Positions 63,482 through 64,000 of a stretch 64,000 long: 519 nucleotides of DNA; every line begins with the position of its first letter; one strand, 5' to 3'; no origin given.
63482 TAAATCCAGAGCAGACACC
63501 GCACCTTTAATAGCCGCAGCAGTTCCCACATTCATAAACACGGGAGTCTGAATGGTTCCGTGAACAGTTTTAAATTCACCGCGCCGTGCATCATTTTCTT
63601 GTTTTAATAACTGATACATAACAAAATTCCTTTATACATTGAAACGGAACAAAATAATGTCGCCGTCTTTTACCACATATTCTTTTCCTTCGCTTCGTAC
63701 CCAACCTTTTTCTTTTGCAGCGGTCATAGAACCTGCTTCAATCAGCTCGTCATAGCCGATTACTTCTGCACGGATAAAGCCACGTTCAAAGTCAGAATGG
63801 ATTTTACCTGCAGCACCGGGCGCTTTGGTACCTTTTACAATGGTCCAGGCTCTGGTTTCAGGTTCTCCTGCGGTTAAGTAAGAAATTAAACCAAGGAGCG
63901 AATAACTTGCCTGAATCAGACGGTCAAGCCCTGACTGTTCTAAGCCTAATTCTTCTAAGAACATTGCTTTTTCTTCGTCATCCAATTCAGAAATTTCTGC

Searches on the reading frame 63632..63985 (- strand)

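Call 89: search_protein_families(library=pfam, max_evalue=0.00001, proteins=[window:63632-63985:-])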
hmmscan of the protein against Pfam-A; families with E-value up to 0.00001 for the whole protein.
window:63632-63985:- (117 aa): 1 family
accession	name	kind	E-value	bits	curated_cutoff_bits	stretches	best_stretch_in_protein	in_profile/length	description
PF06071.19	YchF-GTPase_C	-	1.3e-38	131.4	27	1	33-116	1-84/84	Protein of unknown function (DUF933)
